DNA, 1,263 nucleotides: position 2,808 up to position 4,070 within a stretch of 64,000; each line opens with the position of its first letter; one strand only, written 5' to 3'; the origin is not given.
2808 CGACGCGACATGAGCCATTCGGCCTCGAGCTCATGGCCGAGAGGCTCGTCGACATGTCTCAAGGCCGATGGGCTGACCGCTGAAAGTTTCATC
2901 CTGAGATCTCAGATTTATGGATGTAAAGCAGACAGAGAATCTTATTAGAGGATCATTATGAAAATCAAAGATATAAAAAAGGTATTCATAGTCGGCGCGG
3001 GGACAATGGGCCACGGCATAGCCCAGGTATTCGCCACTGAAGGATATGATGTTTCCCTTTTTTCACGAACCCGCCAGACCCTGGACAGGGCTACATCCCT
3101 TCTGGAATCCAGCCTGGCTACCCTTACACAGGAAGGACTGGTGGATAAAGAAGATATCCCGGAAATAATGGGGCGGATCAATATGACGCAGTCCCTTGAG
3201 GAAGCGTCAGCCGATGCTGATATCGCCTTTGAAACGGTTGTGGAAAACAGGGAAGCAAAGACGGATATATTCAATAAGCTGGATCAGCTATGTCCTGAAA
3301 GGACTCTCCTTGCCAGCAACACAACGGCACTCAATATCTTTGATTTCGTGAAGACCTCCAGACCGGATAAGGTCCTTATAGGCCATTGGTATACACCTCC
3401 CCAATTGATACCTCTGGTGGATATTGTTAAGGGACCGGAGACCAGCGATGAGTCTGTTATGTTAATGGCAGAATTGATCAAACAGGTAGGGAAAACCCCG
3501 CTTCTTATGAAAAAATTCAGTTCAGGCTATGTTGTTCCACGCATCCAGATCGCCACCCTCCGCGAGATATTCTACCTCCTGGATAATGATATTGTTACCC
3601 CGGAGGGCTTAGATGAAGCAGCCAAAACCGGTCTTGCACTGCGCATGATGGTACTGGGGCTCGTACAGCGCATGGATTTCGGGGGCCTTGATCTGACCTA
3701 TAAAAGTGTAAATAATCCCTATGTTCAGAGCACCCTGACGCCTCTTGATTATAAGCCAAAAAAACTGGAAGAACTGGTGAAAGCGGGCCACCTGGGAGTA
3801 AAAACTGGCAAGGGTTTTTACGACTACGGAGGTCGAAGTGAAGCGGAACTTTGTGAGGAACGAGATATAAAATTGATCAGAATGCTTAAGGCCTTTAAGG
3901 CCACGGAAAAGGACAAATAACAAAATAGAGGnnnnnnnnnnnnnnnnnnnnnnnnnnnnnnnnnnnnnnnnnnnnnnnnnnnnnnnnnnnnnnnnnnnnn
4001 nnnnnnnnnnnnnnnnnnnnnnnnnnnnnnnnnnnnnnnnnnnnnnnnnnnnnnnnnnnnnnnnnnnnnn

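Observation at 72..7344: Candidate complete anaerobic trihydroxybenzene/phloroglucinol degradation cluster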

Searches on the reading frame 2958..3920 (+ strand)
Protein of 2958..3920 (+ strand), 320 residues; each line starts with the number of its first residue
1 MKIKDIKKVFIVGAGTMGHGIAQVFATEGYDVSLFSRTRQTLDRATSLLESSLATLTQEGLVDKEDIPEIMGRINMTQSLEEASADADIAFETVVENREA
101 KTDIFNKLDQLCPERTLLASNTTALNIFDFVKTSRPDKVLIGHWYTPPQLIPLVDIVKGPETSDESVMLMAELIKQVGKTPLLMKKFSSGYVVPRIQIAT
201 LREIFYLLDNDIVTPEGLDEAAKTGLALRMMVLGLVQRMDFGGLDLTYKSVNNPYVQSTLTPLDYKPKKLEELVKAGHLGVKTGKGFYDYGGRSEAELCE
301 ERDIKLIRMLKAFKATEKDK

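Call 3: search_protein_families(library=pfam, proteins=[window:2958-3920:+])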
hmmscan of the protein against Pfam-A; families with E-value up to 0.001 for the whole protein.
window:2958-3920:+ (320 aa): 5 families
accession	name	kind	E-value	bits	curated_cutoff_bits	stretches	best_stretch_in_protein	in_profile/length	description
PF02737.24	3HCDH_N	-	2.9e-51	174.4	22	1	8-185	1-178/180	3-hydroxyacyl-CoA dehydrogenase, NAD binding domain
PF00725.27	3HCDH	-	1.3e-17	64.5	22.1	1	190-290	1-97/97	3-hydroxyacyl-CoA dehydrogenase, C-terminal domain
PF03446.21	NAD_binding_2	-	6.8e-06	26.6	21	1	9-113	2-85/161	NAD binding domain of 6-phosphogluconate dehydrogenase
PF03807.23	F420_oxidored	-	6.9e-05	23.8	21.6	1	9-67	2-62/94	NADP oxidoreductase coenzyme F420-dependent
PF01210.29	NAD_Gly3P_dh_N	-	8.9e-05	23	23.1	1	8-119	1-100/158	NAD-dependent glycerol-3-phosphate dehydrogenase N-terminus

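Call 4: search_protein_families(library=ncbifam, proteins=[window:2958-3920:+])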
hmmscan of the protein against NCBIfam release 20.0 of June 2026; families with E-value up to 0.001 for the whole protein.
window:2958-3920:+ (320 aa): 29 families (the best 25 are shown)
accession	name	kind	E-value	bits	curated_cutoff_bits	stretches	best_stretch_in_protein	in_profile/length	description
NF006125.0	PRK08269.1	equivalog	7.1e-60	202.8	427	1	5-316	4-322/334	3-hydroxybutyryl-CoA dehydrogenase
NF004474.0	PRK05808.1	subfamily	3.2e-57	194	408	1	5-290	2-282/283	3-hydroxybutyryl-CoA dehydrogenase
NF042925.1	FHMPC_DH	equivalog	4.7e-56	190.3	500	1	8-311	2-301/304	5-formyl-3-hydroxy-2-methylpyridine 4-carboxylate 5-dehydrogenase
NF006722.0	PRK09260.1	equivalog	4.8e-55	186.8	429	1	6-294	2-285/289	3-hydroxyacyl-CoA dehydrogenase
NF004783.0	PRK06129.1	equivalog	2.1e-54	185.1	347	1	7-240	3-237/315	3-hydroxyacyl-CoA dehydrogenase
NF006124.0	PRK08268.1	subfamily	2.6e-53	181.7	508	1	4-297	5-294/507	3-hydroxyacyl-CoA dehydrogenase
NF006143.0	PRK08293.1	equivalog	1e-47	162.8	312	1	4-291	2-288/291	3-hydroxyacyl-CoA dehydrogenase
NF005875.0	PRK07819.1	subfamily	2.5e-47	161.6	319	1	4-290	3-286/287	3-hydroxybutyryl-CoA dehydrogenase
NF005715.0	PRK07530.1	equivalog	3.3e-47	161.3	420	1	5-293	3-286/292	3-hydroxybutyryl-CoA dehydrogenase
TIGR02279.1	PaaC-3OHAcCoADH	equivalog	3.9e-45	154.6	669.4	1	6-299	5-294/503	3-hydroxyacyl-CoA dehydrogenase PaaH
NF004699.0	PRK06035.1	equivalog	1.3e-44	152.5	500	1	5-292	2-292/294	3-hydroxyacyl-CoA dehydrogenase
NF008363.0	PRK11154.1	equivalog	3e-34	118.2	869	1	4-310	307-605/708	fatty acid oxidation complex subunit alpha FadJ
NF005716.0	PRK07531.1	equivalog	1.5e-33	116.3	592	1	5-315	3-308/495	carnitine 3-dehydrogenase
NF008727.0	PRK11730.1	equivalog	4.9e-32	111.1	870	1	3-318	310-620/717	fatty acid oxidation complex subunit alpha FadB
TIGR02441.1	fa_ox_alpha_mit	equivalog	2.1e-31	108.8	964.65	1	4-301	333-626/737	fatty acid oxidation complex subunit alpha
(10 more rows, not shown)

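Call 16: search_solved_structures(query=window:2958-3920:+, max_evalue=1e-20)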
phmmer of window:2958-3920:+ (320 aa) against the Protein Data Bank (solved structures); distinct sequences matched with E-value up to 1e-20: 41.
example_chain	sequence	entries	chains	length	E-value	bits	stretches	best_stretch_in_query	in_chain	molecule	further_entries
4kug_A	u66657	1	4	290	7.4e-48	166.5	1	6-291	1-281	3-hydroxybutyryl-CoA dehydrogenase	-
4kue_A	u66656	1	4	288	8.2e-48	166.4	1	6-291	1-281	3-hydroxybutyryl-CoA dehydrogenase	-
6aa8_A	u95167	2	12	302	1e-47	166.1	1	6-291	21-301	3-hydroxybutyryl-CoA dehydrogenase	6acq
4kuh_A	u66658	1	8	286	1.3e-47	165.7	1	6-291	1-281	3-hydroxybutyryl-CoA dehydrogenase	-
4r1n_A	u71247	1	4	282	1.3e-47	165.7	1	6-291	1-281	3-hydroxybutyryl-CoA dehydrogenase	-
4om8_A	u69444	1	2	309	2.4e-42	148.4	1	6-312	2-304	5-formyl-3-hydroxy-2-methylpyridine 4-carboxylate 5-dehydrogenase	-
9fbd_A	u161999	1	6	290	7.6e-40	140.2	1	5-292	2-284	3-hydroxybutyryl-CoA dehydrogenase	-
4pzc_A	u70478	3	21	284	2.4e-38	135.3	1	6-290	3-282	3-Hydroxyacyl-CoA dehydrogenase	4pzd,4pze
3hdh_A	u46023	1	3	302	1.3e-35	126.3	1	6-290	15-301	PROTEIN (L-3-HYDROXYACYL COA DEHYDROGENASE)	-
1m75_A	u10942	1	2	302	1.7e-35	126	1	6-290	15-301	3-HYDROXYACYL-COA DEHYDROGENASE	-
1f12_A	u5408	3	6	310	1.9e-35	125.8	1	6-290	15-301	L-3-HYDROXYACYL-COA DEHYDROGENASE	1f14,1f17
1f0y_A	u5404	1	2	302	2.3e-35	125.5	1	6-290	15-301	L-3-HYDROXYACYL-COA DEHYDROGENASE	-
2hdh_A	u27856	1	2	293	2.6e-35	125.4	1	6-291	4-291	L-3-HYDROXYACYL COA DEHYDROGENASE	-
3had_A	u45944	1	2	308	2.6e-35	125.3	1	6-291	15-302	PROTEIN (L-3-HYDROXYACYL COA DEHYDROGENASE)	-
3rqs_A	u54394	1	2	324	2.9e-35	125.2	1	6-290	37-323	Hydroxyacyl-coenzyme A dehydrogenase, mitochondrial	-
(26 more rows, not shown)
